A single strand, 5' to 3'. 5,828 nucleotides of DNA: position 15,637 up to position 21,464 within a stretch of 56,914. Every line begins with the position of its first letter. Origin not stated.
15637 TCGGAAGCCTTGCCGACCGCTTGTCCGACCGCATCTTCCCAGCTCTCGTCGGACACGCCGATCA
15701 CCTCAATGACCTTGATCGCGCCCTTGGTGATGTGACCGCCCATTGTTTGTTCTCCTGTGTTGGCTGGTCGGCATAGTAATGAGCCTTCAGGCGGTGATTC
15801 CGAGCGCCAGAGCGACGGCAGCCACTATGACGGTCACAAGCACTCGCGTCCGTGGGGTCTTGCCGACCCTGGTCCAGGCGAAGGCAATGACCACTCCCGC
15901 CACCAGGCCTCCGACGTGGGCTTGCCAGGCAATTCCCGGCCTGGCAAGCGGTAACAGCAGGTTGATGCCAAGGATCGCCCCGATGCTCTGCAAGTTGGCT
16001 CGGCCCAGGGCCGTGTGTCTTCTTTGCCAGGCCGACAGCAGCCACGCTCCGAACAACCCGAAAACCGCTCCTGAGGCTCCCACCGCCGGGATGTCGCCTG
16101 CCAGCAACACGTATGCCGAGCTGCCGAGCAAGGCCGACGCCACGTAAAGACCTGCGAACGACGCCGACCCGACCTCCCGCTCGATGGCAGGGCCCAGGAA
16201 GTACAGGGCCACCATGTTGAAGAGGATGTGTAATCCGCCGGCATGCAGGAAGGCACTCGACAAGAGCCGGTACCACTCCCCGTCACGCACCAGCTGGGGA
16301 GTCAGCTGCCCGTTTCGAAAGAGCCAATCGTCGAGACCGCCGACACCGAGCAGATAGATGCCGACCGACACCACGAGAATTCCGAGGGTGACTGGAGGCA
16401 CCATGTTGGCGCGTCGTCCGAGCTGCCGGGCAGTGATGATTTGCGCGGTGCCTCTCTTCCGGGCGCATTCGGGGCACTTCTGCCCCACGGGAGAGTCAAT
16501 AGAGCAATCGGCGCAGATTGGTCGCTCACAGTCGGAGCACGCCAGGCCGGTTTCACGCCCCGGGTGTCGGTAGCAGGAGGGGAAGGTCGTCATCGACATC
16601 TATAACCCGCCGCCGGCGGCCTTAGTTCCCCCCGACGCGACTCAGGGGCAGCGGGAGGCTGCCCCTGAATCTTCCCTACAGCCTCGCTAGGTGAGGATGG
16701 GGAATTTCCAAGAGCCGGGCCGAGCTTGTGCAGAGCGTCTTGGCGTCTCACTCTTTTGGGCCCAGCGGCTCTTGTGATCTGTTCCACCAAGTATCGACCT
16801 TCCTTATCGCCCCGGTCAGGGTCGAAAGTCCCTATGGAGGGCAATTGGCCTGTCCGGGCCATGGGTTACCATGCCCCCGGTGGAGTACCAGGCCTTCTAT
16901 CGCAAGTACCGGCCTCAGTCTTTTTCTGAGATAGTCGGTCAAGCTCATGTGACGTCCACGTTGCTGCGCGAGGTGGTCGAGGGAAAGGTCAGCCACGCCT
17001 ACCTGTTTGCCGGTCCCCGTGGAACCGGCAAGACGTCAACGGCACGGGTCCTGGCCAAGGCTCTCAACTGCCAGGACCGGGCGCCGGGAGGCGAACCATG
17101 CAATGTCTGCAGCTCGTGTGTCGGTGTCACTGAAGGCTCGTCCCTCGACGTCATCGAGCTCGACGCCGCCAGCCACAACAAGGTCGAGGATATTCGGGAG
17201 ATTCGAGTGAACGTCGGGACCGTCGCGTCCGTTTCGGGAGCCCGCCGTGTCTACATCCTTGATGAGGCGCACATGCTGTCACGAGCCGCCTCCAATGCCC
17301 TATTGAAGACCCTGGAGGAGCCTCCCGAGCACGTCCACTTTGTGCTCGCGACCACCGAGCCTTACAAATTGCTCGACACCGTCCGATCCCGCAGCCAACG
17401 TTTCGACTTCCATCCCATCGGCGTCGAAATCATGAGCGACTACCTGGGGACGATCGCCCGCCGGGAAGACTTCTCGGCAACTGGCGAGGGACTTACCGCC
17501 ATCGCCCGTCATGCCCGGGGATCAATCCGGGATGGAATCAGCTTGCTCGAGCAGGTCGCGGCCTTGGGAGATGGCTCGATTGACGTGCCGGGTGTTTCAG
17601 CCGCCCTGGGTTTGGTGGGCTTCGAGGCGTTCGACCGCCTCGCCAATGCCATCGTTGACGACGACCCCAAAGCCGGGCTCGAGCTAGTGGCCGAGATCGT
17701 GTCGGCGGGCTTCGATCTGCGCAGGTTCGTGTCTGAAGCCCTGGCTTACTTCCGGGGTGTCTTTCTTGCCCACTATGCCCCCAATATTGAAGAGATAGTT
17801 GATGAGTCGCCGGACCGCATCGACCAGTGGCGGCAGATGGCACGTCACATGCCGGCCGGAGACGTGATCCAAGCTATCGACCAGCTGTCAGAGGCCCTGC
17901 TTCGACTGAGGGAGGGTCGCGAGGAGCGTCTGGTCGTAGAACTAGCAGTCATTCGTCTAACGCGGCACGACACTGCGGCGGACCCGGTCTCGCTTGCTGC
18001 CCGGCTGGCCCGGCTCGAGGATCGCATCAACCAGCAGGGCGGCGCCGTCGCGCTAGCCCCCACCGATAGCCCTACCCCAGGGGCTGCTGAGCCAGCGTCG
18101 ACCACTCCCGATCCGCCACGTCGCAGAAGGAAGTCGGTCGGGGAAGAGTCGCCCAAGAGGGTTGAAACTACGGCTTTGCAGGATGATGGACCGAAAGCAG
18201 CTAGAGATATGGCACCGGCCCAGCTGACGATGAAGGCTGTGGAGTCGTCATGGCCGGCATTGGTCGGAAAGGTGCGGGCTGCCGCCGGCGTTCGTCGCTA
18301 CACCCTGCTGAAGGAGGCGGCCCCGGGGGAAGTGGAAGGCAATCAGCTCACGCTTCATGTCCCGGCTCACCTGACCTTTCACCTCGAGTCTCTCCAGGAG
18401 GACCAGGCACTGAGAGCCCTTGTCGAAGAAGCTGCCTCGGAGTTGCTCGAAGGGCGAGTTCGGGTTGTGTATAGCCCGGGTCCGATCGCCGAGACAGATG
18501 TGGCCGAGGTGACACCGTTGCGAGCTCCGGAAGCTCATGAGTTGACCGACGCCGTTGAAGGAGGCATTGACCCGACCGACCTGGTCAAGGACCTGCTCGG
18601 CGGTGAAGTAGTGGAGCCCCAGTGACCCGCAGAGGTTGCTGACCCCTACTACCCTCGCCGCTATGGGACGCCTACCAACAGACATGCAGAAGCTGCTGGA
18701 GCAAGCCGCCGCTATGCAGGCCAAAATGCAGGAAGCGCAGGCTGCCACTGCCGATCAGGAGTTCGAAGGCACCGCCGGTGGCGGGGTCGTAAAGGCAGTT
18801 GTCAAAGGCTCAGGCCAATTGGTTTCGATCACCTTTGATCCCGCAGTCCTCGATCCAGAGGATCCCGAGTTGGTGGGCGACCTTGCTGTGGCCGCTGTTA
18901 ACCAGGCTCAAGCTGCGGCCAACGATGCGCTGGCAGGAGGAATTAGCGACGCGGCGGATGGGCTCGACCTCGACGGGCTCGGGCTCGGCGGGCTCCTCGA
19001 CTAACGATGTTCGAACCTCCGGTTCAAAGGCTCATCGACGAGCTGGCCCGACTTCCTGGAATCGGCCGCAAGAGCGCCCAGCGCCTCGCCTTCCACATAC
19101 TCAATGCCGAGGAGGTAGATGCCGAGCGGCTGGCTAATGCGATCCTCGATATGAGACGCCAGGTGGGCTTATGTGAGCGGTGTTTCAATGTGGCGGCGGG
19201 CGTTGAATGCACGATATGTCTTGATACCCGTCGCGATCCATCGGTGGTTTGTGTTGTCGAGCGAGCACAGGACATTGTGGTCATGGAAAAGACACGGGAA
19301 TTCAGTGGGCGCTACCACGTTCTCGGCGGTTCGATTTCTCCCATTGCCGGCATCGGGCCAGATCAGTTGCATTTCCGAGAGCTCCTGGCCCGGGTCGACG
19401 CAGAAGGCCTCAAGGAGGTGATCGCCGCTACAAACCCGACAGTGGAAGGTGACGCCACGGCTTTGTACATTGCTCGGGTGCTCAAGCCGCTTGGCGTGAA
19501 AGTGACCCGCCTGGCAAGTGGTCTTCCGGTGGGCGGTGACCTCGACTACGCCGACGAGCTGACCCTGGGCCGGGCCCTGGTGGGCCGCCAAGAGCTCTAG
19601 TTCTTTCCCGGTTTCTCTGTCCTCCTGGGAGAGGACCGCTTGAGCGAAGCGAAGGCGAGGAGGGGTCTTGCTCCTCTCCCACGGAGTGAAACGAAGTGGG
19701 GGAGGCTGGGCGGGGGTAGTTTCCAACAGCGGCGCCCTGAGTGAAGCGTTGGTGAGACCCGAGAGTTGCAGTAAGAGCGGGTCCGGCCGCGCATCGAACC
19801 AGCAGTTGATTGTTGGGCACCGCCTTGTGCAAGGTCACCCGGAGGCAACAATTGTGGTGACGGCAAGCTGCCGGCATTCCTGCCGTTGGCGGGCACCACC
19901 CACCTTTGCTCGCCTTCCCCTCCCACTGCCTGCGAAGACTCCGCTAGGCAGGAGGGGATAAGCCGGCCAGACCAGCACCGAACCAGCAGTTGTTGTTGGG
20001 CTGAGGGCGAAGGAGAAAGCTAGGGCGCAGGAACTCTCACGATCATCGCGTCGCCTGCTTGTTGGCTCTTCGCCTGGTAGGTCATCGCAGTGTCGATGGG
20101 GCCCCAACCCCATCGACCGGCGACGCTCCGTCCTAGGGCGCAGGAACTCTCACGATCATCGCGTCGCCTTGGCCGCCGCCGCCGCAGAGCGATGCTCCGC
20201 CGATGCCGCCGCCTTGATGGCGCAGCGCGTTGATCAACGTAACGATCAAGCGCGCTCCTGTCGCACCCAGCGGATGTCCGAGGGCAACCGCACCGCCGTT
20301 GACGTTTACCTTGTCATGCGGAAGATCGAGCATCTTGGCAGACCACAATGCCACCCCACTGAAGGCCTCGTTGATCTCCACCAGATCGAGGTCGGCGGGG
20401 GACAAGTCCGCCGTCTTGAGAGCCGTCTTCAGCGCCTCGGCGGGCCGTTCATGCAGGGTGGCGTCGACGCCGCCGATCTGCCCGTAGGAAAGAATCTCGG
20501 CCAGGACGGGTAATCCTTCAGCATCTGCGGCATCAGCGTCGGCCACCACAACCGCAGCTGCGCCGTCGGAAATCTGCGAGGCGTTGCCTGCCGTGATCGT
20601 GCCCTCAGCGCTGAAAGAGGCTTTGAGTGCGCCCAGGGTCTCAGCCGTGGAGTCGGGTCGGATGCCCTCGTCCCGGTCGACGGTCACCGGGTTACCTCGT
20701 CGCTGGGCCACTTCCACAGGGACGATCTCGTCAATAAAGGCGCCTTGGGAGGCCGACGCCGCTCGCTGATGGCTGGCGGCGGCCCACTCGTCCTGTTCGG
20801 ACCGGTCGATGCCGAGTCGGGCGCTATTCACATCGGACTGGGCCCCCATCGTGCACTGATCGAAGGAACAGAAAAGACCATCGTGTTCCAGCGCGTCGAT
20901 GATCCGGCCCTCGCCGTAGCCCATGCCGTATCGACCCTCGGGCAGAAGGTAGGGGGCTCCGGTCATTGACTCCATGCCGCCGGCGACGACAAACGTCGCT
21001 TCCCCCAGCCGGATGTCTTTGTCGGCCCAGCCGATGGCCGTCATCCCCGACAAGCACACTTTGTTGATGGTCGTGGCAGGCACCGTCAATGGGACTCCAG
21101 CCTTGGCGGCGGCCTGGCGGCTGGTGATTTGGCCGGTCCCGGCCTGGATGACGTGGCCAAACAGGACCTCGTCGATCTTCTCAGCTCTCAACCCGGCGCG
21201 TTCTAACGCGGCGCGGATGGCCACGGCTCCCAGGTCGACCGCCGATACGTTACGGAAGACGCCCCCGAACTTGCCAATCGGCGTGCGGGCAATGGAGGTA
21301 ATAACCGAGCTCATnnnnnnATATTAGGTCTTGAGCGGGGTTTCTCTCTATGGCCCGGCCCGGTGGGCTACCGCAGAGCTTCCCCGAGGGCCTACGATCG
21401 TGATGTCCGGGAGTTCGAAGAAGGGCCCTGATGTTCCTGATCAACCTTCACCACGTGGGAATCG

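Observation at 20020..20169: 76-bp hairpin element flanked by a 37-bp duplication of the thiolase 3' end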

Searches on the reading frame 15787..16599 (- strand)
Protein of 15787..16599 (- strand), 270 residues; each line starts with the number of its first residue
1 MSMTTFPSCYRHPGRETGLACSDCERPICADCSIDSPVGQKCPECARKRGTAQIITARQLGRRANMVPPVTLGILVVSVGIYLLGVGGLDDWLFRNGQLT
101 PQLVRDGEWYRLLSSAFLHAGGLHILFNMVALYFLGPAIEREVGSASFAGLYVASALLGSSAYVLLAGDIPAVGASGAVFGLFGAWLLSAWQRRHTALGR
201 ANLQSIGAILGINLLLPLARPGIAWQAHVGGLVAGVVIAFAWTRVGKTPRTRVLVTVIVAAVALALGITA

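Call 48: search_protein_families(library=pfam, proteins=[window:15787-16599:-], max_evalue=0.00001)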
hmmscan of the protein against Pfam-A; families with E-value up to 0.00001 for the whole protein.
window:15787-16599:- (270 aa): 1 family
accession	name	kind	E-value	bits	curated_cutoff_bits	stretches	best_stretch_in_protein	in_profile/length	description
PF01694.28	Rhomboid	-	1.3e-35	123.2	22.6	1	107-242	2-140/143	Rhomboid domain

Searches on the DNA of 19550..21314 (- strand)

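Call 13: search_rna_families(source=window, start=19550, end=20250, threshold=evalue, max_evalue=10)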
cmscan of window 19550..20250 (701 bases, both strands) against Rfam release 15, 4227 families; matches with E-value up to 10: 1.
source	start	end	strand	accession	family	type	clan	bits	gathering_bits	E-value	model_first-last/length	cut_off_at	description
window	19550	19589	+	RF03961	mir-9033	Gene; miRNA;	-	14.6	100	7.9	33-72/72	5'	mir-9033 microRNA precursor family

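Call 59: search_rna_families(sources=[L036, L035, L003], threshold=gathering)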
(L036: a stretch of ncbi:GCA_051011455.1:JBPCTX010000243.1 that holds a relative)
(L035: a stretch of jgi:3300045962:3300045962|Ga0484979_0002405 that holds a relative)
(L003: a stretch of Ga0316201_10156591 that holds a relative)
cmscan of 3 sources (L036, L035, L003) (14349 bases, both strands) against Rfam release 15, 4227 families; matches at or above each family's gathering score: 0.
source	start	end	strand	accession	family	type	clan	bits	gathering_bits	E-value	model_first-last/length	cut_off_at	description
